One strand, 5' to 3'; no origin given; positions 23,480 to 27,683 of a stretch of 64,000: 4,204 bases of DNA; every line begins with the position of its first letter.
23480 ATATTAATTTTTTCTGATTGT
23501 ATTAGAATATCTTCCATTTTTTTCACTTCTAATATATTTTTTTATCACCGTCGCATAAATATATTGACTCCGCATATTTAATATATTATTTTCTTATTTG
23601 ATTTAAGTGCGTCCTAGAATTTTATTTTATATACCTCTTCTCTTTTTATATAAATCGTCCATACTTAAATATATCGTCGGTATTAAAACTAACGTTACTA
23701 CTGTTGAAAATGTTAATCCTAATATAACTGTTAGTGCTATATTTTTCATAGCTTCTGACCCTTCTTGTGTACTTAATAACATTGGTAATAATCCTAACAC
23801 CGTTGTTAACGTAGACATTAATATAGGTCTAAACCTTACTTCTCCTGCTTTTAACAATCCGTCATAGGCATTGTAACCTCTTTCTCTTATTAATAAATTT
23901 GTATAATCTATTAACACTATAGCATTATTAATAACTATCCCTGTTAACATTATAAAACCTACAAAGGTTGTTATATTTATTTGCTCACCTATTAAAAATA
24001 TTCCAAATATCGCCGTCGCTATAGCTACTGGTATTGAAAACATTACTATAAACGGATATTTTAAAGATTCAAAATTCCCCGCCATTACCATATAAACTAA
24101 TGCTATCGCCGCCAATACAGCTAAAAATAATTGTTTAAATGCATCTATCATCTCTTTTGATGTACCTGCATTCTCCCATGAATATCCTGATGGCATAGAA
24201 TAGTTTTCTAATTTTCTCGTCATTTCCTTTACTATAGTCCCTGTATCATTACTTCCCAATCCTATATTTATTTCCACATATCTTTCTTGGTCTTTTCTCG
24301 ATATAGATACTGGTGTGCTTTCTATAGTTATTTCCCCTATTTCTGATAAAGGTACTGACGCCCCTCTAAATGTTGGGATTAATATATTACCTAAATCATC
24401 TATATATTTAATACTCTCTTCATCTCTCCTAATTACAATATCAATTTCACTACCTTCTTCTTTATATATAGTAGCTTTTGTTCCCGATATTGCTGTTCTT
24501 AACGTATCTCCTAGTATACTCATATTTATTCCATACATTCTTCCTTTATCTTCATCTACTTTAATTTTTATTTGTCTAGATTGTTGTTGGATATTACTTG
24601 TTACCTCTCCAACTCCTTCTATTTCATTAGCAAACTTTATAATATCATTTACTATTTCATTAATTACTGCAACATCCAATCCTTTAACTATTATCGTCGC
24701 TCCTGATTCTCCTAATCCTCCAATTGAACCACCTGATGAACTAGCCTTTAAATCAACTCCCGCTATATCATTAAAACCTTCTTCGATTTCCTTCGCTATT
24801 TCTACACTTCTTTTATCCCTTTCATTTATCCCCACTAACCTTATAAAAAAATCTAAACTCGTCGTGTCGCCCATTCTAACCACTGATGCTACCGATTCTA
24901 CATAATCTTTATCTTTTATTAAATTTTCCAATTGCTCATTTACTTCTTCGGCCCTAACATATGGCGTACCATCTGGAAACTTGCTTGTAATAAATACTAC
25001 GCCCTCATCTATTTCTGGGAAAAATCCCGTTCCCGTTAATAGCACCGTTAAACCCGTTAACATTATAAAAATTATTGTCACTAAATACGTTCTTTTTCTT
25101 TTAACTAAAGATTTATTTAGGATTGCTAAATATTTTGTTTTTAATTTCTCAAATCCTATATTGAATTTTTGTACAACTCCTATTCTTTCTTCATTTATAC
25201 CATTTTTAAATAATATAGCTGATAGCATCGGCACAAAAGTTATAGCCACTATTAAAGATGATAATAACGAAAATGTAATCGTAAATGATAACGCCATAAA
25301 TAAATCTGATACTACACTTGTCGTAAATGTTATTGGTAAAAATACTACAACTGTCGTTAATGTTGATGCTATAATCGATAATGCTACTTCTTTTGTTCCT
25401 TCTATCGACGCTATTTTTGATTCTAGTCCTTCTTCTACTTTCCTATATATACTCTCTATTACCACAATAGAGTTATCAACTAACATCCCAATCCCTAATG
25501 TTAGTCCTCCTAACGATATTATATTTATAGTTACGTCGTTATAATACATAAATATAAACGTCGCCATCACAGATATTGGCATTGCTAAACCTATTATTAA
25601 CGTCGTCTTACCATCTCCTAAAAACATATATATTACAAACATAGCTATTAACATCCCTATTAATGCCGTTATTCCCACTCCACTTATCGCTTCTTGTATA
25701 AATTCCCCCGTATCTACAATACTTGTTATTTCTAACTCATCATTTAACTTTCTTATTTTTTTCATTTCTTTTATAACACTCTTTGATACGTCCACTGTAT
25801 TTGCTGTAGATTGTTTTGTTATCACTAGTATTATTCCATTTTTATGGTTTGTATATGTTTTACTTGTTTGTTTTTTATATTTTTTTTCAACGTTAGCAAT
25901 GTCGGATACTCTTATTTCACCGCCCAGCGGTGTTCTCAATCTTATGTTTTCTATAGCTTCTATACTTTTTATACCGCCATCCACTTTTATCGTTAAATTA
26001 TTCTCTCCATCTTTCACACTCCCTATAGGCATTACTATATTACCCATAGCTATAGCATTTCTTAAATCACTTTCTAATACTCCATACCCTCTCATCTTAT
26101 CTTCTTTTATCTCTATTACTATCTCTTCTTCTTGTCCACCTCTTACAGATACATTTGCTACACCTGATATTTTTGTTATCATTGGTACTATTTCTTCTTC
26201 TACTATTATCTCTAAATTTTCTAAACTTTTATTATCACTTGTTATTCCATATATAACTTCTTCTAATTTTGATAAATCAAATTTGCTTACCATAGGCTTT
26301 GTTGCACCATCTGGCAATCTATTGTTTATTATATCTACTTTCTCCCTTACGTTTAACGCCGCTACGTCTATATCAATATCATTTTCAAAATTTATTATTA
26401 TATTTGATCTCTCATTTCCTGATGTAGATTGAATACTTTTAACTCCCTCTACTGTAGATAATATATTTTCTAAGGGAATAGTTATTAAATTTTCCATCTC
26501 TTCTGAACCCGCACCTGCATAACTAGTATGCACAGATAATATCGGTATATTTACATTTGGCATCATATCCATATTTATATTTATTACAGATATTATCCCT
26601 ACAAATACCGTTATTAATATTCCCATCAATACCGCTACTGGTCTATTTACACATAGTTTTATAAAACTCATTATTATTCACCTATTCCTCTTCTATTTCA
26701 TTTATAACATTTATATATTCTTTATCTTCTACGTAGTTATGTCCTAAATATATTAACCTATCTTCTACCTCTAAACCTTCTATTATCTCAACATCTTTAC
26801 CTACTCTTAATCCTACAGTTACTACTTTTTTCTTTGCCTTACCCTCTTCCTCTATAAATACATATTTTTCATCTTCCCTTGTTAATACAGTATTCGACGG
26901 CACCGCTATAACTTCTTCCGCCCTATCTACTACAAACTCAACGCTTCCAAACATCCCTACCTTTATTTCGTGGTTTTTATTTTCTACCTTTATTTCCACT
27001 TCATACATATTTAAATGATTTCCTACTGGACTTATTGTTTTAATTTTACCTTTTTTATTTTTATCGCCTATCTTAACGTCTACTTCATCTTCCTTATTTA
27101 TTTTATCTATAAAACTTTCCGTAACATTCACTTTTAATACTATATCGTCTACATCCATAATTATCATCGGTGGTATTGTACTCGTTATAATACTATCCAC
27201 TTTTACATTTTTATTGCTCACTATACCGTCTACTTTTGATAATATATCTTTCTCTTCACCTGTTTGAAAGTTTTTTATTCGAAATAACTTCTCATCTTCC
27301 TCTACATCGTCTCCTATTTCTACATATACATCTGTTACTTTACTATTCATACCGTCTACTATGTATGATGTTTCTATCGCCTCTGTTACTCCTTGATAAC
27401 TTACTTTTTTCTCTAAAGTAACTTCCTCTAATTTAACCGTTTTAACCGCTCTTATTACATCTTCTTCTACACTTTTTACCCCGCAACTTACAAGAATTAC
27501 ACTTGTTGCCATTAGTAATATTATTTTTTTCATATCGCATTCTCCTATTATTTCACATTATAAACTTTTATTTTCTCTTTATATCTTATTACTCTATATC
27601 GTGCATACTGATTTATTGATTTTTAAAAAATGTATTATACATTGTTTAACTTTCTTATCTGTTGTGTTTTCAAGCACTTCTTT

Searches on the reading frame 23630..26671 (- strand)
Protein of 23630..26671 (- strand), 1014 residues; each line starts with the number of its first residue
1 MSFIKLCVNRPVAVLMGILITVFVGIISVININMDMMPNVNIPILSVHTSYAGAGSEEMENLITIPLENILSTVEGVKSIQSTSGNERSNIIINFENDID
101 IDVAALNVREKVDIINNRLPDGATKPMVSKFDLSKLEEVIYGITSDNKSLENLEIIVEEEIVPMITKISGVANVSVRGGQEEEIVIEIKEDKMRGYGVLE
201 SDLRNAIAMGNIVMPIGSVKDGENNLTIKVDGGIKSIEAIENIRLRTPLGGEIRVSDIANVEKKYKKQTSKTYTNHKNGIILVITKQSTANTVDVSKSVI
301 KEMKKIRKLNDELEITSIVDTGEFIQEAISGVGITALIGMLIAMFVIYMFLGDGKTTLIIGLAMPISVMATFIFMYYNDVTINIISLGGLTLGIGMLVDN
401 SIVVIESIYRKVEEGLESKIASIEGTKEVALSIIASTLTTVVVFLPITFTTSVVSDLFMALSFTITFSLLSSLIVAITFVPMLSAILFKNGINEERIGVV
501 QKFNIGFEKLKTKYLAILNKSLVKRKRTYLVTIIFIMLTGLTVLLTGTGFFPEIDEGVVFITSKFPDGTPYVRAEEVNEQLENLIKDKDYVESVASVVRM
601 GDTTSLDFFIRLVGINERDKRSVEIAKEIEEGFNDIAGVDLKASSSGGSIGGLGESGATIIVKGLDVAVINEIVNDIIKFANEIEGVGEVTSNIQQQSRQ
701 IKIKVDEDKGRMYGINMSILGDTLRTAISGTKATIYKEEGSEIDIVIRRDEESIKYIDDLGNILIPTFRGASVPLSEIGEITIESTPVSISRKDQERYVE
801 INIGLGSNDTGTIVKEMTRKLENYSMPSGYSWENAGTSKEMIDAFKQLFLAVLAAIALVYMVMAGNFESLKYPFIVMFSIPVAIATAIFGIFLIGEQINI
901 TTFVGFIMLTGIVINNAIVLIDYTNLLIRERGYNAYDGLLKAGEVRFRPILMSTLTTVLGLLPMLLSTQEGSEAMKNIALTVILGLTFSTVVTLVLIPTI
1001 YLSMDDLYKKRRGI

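Call 76: search_protein_families(library=ncbifam, proteins=[window:23630-26671:-], max_evalue=1e-50)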
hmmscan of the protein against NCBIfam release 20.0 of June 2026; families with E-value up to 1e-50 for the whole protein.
window:23630-26671:- (1014 aa): 11 families
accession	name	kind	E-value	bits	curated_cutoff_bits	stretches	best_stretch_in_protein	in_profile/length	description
NF033617.1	RND_permease_2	subfamily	2.1e-203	678.1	1250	1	5-1005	2-1008/1009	multidrug efflux RND transporter permease subunit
NF000282.2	RND_permease_1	subfamily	6.7e-148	494.4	1250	1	7-1004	4-1027/1029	multidrug efflux RND transporter permease subunit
TIGR00915.1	2A0602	subfamily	5.2e-132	441.8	940.35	1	5-1011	3-1035/1050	efflux RND transporter permease subunit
NF007798.0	PRK10503.1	equivalog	4.6e-131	438.3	1584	1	6-1011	15-1029/1040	MdtB/MuxB family multidrug efflux RND transporter permease subunit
NF007905.0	PRK10614.1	equivalog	1.7e-125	420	1774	1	1-1011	1-1015/1025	multidrug efflux RND transporter permease subunit MdtC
NF007133.0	PRK09579.1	equivalog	1.4e-116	390.4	1763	1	1-1004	1-1002/1017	multidrug efflux RND transporter permease subunit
TIGR00914.1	2A0601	subfamily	6.3e-116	388.4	701.45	1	4-1004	6-1035/1051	CusA/CzcA family heavy metal efflux RND transporter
NF007842.1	PRK10555.1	equivalog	1.3e-93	314.6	1854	1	6-1003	4-1025/1036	multidrug efflux RND transporter permease AcrD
NF007131.0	PRK09577.1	equivalog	7e-90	302.1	1768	1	6-1009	4-1027/1045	multidrug efflux RND transporter permease subunit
NF000037.1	RND_perm_OqxB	exception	1.5e-81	274.6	2200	1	1-1012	1-1042/1050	multidrug efflux RND transporter permease subunit OqxB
NF011706.2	PRK15127.1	equivalog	1.3e-72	245.2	2150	1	7-1004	5-1029/1049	multidrug efflux RND transporter permease subunit AcrB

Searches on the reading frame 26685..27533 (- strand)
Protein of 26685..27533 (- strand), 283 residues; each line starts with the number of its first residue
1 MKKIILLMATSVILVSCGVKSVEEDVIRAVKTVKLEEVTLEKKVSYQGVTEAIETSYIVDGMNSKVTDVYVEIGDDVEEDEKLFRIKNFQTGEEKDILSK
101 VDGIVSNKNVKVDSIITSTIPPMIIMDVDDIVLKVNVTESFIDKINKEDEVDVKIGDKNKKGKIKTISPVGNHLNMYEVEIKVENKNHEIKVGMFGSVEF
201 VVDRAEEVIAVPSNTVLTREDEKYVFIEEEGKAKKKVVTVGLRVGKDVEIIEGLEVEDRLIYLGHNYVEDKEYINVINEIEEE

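Call 76: search_protein_families(library=ncbifam, proteins=[window:26685-27533:-], max_evalue=1e-50)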
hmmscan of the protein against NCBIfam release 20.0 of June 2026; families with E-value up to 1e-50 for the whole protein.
window:26685-27533:- (283 aa): 0 families

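Call 100: search_protein_families(library=pfam, proteins=[window:26685-27533:-], max_evalue=1e-8)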
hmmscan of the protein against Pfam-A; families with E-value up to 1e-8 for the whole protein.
window:26685-27533:- (283 aa): 1 family
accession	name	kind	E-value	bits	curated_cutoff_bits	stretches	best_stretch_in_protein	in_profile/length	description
PF16576.10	HlyD_D23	-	1.9e-09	37.6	30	0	93-195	107-213/214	Barrel-sandwich domain of CusB or HlyD membrane-fusion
